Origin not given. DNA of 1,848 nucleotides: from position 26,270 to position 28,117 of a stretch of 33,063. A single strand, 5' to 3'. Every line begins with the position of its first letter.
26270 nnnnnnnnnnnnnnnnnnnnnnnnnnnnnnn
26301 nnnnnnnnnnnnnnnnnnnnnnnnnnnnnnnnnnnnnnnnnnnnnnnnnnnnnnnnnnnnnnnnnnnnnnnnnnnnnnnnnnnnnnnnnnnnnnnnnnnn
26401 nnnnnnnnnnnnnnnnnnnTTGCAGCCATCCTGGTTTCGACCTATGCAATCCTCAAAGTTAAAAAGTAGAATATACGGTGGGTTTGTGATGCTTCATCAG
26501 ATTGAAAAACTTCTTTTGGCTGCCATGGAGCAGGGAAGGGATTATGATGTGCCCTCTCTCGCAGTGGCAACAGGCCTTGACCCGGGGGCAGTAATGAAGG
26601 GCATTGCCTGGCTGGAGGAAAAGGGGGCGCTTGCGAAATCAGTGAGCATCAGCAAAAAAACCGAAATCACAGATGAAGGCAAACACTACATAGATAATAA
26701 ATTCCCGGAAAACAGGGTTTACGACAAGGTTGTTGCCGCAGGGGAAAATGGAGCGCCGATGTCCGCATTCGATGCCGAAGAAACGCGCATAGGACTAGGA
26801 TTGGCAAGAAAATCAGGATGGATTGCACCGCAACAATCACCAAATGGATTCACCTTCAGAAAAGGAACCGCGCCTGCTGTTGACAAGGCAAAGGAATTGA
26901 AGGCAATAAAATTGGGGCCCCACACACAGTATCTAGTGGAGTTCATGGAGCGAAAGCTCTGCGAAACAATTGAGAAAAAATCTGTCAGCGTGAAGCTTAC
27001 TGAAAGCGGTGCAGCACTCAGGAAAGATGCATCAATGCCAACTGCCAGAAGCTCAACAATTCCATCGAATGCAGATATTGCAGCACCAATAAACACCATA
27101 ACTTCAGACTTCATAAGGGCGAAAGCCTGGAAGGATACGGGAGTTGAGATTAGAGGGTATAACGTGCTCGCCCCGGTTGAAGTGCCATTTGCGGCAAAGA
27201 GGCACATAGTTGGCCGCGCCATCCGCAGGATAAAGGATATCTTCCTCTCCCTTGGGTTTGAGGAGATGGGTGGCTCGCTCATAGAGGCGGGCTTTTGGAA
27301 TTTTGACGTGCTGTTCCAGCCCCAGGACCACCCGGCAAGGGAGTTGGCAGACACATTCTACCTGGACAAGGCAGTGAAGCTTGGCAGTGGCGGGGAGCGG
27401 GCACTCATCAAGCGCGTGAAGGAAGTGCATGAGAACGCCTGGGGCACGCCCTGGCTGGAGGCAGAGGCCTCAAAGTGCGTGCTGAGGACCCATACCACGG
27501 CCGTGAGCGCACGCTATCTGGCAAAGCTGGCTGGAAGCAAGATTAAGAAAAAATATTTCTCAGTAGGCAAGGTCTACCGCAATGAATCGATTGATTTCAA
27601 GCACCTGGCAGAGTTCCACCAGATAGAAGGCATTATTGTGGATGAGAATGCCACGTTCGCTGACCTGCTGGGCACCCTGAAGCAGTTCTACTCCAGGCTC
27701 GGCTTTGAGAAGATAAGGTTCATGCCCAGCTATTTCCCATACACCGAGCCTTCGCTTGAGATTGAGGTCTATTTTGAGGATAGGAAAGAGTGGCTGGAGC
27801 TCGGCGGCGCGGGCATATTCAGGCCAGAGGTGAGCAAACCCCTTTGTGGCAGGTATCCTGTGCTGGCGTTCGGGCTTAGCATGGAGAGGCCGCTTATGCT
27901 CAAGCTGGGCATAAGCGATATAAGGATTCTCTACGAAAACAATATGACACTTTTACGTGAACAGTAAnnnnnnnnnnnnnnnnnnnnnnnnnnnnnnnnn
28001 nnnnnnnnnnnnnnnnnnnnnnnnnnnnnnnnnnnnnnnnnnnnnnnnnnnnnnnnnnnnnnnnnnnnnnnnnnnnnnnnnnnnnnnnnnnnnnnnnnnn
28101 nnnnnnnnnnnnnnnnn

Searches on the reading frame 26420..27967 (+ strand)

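Call 75: search_protein_families(library=pfam, proteins=[window:26420-27967:+])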
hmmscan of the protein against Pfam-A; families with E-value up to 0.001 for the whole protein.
window:26420-27967:+ (515 aa): 4 families
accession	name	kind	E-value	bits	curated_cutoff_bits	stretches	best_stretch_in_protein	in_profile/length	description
PF01409.25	tRNA-synt_2d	-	6.8e-85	284.9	19.8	1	247-514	2-245/246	tRNA synthetases class II core domain (F)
PF00587.30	tRNA-synt_2b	-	0.00018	22.1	29.3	1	377-476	37-146/179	tRNA synthetase class II core domain (G, H, P, S and T)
PF17759.6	tRNA_synthFbeta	-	0.0004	20.4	22.4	1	377-486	97-212/214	Phenylalanyl tRNA synthetase beta chain CLM domain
PF00152.25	tRNA-synt_2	-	0.00091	18.8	25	0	366-403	82-118/308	tRNA synthetases class II (D, K and N)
